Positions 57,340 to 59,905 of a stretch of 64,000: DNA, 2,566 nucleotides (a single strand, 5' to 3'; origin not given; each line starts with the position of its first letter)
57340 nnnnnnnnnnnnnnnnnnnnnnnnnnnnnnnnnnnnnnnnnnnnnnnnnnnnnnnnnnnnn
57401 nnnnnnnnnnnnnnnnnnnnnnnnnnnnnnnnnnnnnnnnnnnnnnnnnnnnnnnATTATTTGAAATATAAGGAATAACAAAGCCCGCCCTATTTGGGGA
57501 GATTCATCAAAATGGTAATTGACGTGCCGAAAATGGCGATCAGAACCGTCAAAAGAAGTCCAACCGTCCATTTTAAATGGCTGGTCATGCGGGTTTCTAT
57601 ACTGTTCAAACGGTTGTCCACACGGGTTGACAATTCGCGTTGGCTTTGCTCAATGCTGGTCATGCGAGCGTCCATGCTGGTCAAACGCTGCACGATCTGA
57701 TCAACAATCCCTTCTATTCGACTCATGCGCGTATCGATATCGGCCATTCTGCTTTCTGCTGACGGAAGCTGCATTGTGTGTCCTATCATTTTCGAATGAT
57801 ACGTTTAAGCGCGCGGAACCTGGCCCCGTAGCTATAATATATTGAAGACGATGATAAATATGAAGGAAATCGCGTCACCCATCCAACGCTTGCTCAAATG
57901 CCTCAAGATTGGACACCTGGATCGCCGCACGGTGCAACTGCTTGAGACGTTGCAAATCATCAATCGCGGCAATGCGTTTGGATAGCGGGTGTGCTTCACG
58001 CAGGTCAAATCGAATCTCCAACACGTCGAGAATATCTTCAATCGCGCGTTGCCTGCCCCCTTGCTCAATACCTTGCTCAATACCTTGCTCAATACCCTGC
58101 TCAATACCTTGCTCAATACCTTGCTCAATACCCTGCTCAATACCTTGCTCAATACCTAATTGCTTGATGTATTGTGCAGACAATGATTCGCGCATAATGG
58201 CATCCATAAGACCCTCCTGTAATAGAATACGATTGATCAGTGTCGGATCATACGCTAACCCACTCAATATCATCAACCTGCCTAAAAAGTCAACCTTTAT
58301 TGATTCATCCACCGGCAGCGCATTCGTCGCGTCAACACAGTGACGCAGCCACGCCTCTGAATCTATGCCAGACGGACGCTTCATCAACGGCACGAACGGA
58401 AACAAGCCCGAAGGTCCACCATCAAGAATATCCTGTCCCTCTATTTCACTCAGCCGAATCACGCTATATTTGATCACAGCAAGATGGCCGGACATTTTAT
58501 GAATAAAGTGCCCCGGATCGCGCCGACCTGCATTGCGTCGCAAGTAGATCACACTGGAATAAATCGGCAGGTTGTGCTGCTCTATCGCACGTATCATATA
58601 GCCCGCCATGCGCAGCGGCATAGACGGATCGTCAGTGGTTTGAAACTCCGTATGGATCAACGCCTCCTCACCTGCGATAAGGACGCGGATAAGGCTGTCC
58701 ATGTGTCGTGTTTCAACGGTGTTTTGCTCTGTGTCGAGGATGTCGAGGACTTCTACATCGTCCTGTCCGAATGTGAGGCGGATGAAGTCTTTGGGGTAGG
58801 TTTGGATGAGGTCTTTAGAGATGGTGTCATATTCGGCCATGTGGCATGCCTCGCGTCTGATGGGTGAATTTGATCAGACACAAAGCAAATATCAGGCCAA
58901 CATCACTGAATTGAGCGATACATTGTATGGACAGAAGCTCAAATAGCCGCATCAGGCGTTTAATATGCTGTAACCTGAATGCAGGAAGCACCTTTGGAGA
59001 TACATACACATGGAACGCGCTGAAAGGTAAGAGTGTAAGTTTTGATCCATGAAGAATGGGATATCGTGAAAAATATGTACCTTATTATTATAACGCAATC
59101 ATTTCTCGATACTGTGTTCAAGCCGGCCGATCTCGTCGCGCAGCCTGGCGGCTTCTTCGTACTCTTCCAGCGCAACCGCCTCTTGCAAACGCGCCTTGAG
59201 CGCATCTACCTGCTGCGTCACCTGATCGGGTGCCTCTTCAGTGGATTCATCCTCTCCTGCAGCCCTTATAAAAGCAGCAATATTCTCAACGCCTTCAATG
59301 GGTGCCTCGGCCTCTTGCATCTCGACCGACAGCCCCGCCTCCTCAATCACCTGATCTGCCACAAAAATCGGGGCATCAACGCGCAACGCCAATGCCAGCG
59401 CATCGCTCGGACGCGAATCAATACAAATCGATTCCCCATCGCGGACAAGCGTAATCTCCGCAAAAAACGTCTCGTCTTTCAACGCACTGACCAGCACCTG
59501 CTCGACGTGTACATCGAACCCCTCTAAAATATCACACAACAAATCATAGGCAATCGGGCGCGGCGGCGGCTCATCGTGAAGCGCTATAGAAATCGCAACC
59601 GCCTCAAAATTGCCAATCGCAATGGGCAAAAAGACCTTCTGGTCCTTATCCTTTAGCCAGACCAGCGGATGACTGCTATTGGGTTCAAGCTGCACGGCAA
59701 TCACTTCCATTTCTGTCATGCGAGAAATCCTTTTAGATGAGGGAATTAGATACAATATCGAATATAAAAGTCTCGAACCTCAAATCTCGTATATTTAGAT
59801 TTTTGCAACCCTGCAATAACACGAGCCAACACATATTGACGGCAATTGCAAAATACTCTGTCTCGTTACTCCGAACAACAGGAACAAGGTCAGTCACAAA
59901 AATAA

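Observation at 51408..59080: Rpn (YhgA-like) nuclease-associated mosaic of segmental duplications; one leader cassette is fused to two unrelated GT-C glycosyltransferase genes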

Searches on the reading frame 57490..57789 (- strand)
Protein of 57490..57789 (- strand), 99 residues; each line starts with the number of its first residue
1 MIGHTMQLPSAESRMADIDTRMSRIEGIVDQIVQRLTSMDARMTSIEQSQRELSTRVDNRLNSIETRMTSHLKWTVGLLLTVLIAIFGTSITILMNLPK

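Call 7: search_protein_families(library=pfam, proteins=[window:57490-57789:-], max_evalue=0.01)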
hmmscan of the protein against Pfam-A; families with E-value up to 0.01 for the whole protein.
window:57490-57789:- (99 aa): 6 families
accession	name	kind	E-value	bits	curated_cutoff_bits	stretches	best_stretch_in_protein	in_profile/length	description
PF10779.14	XhlA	-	1.4e-06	28.8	34.7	1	26-90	3-66/67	Haemolysin XhlA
PF23991.1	DUF7310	-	0.00034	21.5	40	1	10-50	21-60/83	Coiled-coil region of unknown function (DUF7310)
PF14712.11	Snapin_Pallidin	-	0.0018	19.1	29.6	0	26-60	5-39/89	Snapin/Pallidin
PF16331.10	TolA_bind_tri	-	0.0028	18.1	30.1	0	41-68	46-73/76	TolA binding protein trimerisation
PF25526.1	LIP-1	-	0.0032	17.3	34.1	1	8-73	155-220/250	Liprin-alpha-like coiled coil domain 2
PF24481.2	CT398_CC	-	0.0079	16.5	27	1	7-67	37-96/180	CT398-like coiled coil hairpin domain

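Call 10: search_protein_families(library=ncbifam, proteins=[window:57490-57789:-], max_evalue=1)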
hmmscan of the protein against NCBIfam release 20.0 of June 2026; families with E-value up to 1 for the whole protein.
window:57490-57789:- (99 aa): 15 families
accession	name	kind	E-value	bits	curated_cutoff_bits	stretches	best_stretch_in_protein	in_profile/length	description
NF003409.0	PRK04778.1-3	equivalog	0.0084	14.9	562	1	6-59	354-407/570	septation ring formation regulator EzrA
NF047515.1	SpiroCoCo_C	equivalog_domain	0.011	14.9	125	1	13-67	166-219/313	SpiroCoCo family coiled-coil protein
TIGR02797.1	exbB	equivalog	0.019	14.8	206.2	1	13-91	56-139/211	tonB-system energizer ExbB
NF045487.1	ASRP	equivalog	0.038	12.6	300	1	12-68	428-480/593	archaea-specific SMC-related protein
NF047516.1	LA_3659_fam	equivalog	0.04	13.5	36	1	28-69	121-199/221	LA_3659 family protein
NF047514.1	SpiroCoCo_N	equivalog_domain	0.04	13.5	75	1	28-69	121-199/221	SpiroCoCo family coiled-coil protein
NF048001.1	GTP_morpho_1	equivalog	0.05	13.4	50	0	12-36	23-47/70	GTA head formation protein, RCAP_rcc01685 family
NF040788.1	S-lay_SlaB_Mtsph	equivalog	0.051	12.5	700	1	7-94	323-408/416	S-layer protein SlaB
TIGR01951.1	nusB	equivalog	0.072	13.4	88.35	1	29-96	23-91/131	transcription antitermination factor NusB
TIGR02642.1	phage_xxxx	hypoth_equivalog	0.095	12.3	101.4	1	15-73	55-113/267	TIGR02642 family protein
TIGR00618.1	sbcc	subfamily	0.11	10.3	478.5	1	6-64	529-586/1043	exonuclease subunit SbcC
NF008952.0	PRK12295.1-5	equivalog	0.14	11.3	360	1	7-52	250-295/363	ATP phosphoribosyltransferase regulatory subunit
TIGR02978.1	phageshock_pspC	equivalog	0.16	11.9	104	0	47-71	87-110/121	envelope stress response membrane protein PspC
NF052250.1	PA0061_lipo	subfamily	0.19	11.9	55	1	5-70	17-82/136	PA0061/PA0062 family lipoprotein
NF004428.0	PRK05771.2-1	equivalog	0.19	9.8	766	1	8-57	103-152/680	V-type ATP synthase subunit I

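Call 72: search_protein_families(library=padloc, proteins=[window:57490-57789:-], max_evalue=0.01)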
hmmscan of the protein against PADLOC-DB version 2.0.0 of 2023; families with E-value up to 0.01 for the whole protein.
window:57490-57789:- (99 aa): 1 family
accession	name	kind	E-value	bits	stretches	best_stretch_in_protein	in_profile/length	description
PDLC02722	PbeC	-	0.0079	12.9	1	7-92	211-293/643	PbeC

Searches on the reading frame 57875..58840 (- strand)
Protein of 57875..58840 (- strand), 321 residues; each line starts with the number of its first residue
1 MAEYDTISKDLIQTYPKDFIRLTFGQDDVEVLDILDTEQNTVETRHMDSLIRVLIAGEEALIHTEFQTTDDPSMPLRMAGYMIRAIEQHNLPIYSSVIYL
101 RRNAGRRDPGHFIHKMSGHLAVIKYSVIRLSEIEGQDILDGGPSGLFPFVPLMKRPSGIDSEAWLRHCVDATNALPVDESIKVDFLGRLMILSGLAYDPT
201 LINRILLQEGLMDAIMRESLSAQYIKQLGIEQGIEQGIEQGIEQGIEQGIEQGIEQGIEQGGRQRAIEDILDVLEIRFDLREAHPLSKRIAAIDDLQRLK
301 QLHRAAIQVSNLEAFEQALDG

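Call 7: search_protein_families(library=pfam, proteins=[window:57875-58840:-], max_evalue=0.01)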
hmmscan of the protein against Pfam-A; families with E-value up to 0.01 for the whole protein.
window:57875-58840:- (321 aa): 0 families

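Call 9: search_protein_families(library=pfam, proteins=[window:57875-58840:-], max_evalue=10)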
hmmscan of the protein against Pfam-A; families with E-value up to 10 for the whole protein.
window:57875-58840:- (321 aa): 2 families
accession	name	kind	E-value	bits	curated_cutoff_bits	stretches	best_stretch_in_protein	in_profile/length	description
PF04754.18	Transposase_31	-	0.15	12.1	21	1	43-90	51-101/203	Putative transposase, YhgA-like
PF09811.14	Yae1_N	-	0.72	10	27.5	1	231-259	3-31/39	Essential protein Yae1, N terminal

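Call 10: search_protein_families(library=ncbifam, proteins=[window:57875-58840:-], max_evalue=1)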
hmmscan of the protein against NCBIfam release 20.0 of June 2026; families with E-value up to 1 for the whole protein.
window:57875-58840:- (321 aa): 5 families
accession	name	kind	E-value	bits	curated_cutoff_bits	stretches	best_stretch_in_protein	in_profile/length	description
NF009925.1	PRK13386.1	equivalog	3.7e-08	32.9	192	1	228-267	41-80/228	flagellar assembly protein FliH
TIGR01784.1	T_den_put_tspse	subfamily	2e-07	31.1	52.1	2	47-89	49-93/273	Rpn family recombination-promoting nuclease/putative transposase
NF004267.1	PRK05687.1-3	equivalog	2.8e-07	30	293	1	226-264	84-122/266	flagellar assembly protein FliH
NF004270.2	PRK05687.2-1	equivalog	7.4e-07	29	180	1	226-264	51-89/223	flagellar assembly protein FliH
NF004266.1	PRK05687.1-1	equivalog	1.3e-06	28.1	260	1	224-266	52-94/230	flagellar assembly protein FliH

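Call 13: find_homologous_proteins(query=window:57875-58840:-, max_evalue=0.001)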
Query window:57875-58840:- (321 aa): 2506 proteins with E <= 0.001 among 8000 candidates; the best 120 are listed.
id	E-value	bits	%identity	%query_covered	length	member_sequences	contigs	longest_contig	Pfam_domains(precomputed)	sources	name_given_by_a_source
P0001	3.0e-171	587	85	100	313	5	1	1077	-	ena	-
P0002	2.4e-166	571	84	100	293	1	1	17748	-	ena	-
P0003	9.5e-166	569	85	89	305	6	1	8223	-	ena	-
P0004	9.6e-166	569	83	100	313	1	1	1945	-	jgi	-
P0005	2.1e-165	568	84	100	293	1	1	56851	-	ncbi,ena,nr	ncbi:MAG: hypothetical protein OXG87_06115 [Gemmatimonadetes bacterium]|nr:hypothetical protein [Gem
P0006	6.0e-165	566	76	100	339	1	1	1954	-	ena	-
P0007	9.5e-164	562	82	100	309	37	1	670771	-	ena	-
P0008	9.6e-164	562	83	100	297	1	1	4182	-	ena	-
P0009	1.2e-161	555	82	100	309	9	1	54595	-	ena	-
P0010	1.4e-161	555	80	100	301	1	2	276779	-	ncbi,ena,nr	ncbi:MAG: hypothetical protein F4Z86_04025 [Gemmatimonadetes bacterium]|nr:hypothetical protein [Gem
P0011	3.1e-161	554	80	100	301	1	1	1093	-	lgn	-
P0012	6.7e-161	553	82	100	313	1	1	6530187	-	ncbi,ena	-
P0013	1.3e-160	552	82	100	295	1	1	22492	-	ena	-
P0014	2.8e-160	551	81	100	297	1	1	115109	-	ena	-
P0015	3.6e-160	551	81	99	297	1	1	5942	-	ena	-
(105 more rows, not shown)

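Call 38: search_protein_representatives(protein=window:57875-58840:-)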
Query: 321 residues. Proteins with E-value up to 0.001 (for the whole library): 4252; up to 1e-10: 706; up to 1e-30: 68. The best 150 are listed.
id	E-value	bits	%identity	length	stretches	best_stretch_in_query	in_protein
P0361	2.8e-112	391.6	64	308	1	1-320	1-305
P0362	1.0e-90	320.8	56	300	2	1-237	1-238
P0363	9.2e-85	301.3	82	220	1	54-226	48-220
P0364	1.6e-70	254.5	43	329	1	3-320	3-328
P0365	2.7e-69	250.5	44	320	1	3-318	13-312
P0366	5.1e-69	249.6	49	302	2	1-212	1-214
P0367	6.1e-65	236.2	45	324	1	2-316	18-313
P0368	4.1e-64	233.4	83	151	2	1-93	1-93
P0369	4.8e-64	233.2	96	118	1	1-113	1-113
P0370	6.9e-63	229.4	43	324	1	3-319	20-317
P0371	2.9e-62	227.4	43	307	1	3-317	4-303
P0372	3.3e-62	227.2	44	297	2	1-213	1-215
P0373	3.1e-61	224.0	39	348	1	3-319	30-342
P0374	8.5e-60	219.3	41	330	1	5-319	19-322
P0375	2.7e-58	214.4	40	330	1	19-321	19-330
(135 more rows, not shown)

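Call 40: search_protein_families(library=ncbifam, alignment_id=A2, max_evalue=0.001)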
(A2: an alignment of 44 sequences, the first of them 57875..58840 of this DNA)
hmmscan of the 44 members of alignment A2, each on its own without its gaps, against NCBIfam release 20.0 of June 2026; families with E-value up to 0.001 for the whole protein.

A. member 1, window:57875-58840:- (321 aa): 5 families
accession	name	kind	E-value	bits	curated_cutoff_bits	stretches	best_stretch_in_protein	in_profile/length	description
NF009925.1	PRK13386.1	equivalog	3.7e-08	32.9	192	1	228-267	41-80/228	flagellar assembly protein FliH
TIGR01784.1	T_den_put_tspse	subfamily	2e-07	31.1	52.1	0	47-89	49-93/273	Rpn family recombination-promoting nuclease/putative transposase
NF004267.1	PRK05687.1-3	equivalog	2.8e-07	30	293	1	226-264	84-122/266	flagellar assembly protein FliH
NF004270.2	PRK05687.2-1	equivalog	7.4e-07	29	180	1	226-264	51-89/223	flagellar assembly protein FliH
NF004266.1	PRK05687.1-1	equivalog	1.3e-06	28.1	260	1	224-266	52-94/230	flagellar assembly protein FliH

B. families by the number of members that match (of 44 scanned): 5 families
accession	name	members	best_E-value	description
TIGR01784.1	T_den_put_tspse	19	5.5e-14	Rpn family recombination-promoting nuclease/putative transposase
NF009925.1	PRK13386.1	18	2.3e-11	flagellar assembly protein FliH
NF004270.2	PRK05687.2-1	18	2.7e-09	flagellar assembly protein FliH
NF004267.1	PRK05687.1-3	16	8.2e-10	flagellar assembly protein FliH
NF004266.1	PRK05687.1-1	15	2.1e-07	flagellar assembly protein FliH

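Call 41: search_protein_families(library=pfam, alignment_id=A2, max_evalue=0.001)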
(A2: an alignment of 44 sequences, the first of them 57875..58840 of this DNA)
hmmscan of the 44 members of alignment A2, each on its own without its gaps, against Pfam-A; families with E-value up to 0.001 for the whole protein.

A. member 1, window:57875-58840:- (321 aa): 0 families

B. families by the number of members that match (of 44 scanned): 3 families
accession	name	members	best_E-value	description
PF09811.14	Yae1_N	7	2.1e-06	Essential protein Yae1, N terminal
PF14261.11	DUF4351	4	4e-07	Domain of unknown function (DUF4351)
PF04754.18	Transposase_31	1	3.6e-06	Putative transposase, YhgA-like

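Call 42: search_solved_structures(query=A2, max_evalue=1, show_alignments=2)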
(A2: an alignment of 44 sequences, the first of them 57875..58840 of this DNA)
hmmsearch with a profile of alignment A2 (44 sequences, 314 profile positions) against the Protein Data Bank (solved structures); distinct sequences matched with E-value up to 1: 1.
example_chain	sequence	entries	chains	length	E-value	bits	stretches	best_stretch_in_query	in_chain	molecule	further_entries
9ygj_A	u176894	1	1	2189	0.025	16.9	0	222-259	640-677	Rhoptry neck protein 2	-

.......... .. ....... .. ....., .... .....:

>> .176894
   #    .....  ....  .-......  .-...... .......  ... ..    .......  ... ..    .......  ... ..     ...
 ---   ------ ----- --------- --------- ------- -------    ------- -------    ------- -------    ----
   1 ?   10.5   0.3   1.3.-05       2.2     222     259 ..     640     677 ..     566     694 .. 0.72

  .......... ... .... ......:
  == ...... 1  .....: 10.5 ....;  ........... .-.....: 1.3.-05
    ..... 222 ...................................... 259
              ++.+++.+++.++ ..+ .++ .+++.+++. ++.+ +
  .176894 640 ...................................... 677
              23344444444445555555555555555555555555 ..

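Call 56: predict_structure(alignment_id=A2)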
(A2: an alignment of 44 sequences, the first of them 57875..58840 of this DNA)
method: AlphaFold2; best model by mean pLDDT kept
length: 321 residues; sequences in the alignment: 44
mean_pLDDT: 95.3   pTM: 0.80
mean pLDDT of the five models: 95.3, 95.2, 95.0, 94.8, 94.0
residues with pLDDT >= 90: 303; 70-90: 10; 50-70: 8; < 50: 0
segments of 3 or more residues with pLDDT < 50: none
pLDDT, mean of each block of 10 residues (from residue 1): 90 97 94 85 72 98 97 96 95 98 98 96 98 98 96 98 98 97 98 97 97 96 91 94 96 96 98 97 96 98 98 97 93
secondary structure, 60 per line:
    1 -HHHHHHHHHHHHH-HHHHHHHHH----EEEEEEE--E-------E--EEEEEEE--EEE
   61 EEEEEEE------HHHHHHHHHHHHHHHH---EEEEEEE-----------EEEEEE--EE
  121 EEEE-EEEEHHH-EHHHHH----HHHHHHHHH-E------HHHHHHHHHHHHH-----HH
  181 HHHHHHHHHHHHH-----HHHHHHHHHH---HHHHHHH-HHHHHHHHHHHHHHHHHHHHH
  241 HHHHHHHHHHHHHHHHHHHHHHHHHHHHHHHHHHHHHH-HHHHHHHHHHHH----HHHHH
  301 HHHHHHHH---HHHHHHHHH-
elements in order: H2-14 H16-24 E29-35 E49-55 E58-67 H74-89 E93-99 E111-116 E119-124 E126-129 H135-139 H144-152 H161-173 H179-193 H199-208 H212-218 H220-278 H280-291 H296-308 H312-320

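Call 60: fold_search(model_id=the predicted structure, library=pdb)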
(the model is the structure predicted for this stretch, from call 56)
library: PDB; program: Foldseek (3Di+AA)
matches with E <= 10: 548; with E <= 0.001: 0
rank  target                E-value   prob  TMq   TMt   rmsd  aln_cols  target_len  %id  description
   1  2okf_A                2.8e-02  0.99  0.19  0.40   5.1        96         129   12  CRYSTAL STRUCTURE OF A FDXN ELEMENT EXCISION CONTROLLING FACTOR PROTEIN (AVA_3312) FROM ANABAENA VARIABILIS AT 1.60 A  (released 2007-01-30)
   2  8em1_A                4.4e-02  0.54  0.20  0.14  17.4       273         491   10  Type IIS Restriction Endonuclease PaqCI, DNA Unbound (released 2023-03-22)
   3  2inb                  5.8e-02  0.99  0.19  0.42   4.2        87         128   15  Crystal structure of an XisH family protein (ZP_00107633.1) from Nostoc punctiforme PCC 73102 at 1.60 A resolution (released 2006-10-24)
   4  8em1_B                7.5e-02  0.44  0.20  0.15  18.6       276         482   10  Type IIS Restriction Endonuclease PaqCI, DNA Unbound (released 2023-03-22)
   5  2vld_B                9.8e-02  0.89  0.18  0.24   5.4        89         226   10  crystal structure of a repair endonuclease from Pyrococcus abyssi (released 2009-05-19)
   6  8epx_D                9.8e-02  0.35  0.21  0.15  16.0       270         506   10  Type IIS Restriction Endonuclease PaqCI, DNA bound (released 2023-03-22)
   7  4gyz_F                1.0e-01  0.72  0.15  0.19  10.1       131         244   12  Mus Musculus Tdp2 Bound to dAMP and Mg2+ (released 2012-10-31)
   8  9a5m_A                1.0e-01  0.57  0.24  0.17  20.6       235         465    9  Integrative model of YDJA-YDIS by crosslinking MS and deep learning (released 2024-09-18)
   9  5j3p_A                1.1e-01  0.87  0.17  0.22  12.4       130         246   10  Crystal structure of the catalytic domain of human tyrosyl DNA phosphodiesterase 2 (released 2016-05-04)
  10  4gyz_D                1.2e-01  0.44  0.15  0.19  10.6       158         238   12  Mus Musculus Tdp2 Bound to dAMP and Mg2+ (released 2012-10-31)
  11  5inn_D                1.2e-01  0.41  0.16  0.18  10.2       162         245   11  Mouse Tdp2 D358N protein, apo state with increased disorder amongst variable DNA-binding grasp conformations (released 2016-04-27)
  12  4gyz_E                1.3e-01  0.51  0.16  0.20  10.4       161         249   12  Mus Musculus Tdp2 Bound to dAMP and Mg2+ (released 2012-10-31)
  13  4gyz_I                1.3e-01  0.77  0.16  0.20   6.7       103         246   13  Mus Musculus Tdp2 Bound to dAMP and Mg2+ (released 2012-10-31)
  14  2vld_A                1.4e-01  0.96  0.21  0.28   3.9        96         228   11  crystal structure of a repair endonuclease from Pyrococcus abyssi (released 2009-05-19)
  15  5j3p_B                1.4e-01  0.90  0.16  0.22   6.9        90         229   10  Crystal structure of the catalytic domain of human tyrosyl DNA phosphodiesterase 2 (released 2016-05-04)
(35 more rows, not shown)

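Call 72: search_protein_families(library=padloc, proteins=[window:57875-58840:-], max_evalue=0.01)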
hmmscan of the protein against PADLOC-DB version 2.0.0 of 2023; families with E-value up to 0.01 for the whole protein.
window:57875-58840:- (321 aa): 0 families

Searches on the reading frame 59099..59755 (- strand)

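Call 7: search_protein_families(library=pfam, proteins=[window:59099-59755:-], max_evalue=0.01)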
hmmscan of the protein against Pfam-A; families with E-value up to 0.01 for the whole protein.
window:59099-59755:- (218 aa): 2 families
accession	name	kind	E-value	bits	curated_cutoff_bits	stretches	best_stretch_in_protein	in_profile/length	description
PF02577.19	BFN_dom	-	7.1e-36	122.9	27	1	33-144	2-111/112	Bifunctional nuclease domain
PF02151.25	UVR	-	1.9e-08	34.2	21.5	1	182-213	3-34/36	UvrB/uvrC motif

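Call 72: search_protein_families(library=padloc, proteins=[window:59099-59755:-], max_evalue=0.01)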
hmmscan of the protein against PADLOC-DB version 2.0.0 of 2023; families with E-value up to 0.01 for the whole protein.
window:59099-59755:- (218 aa): 0 families
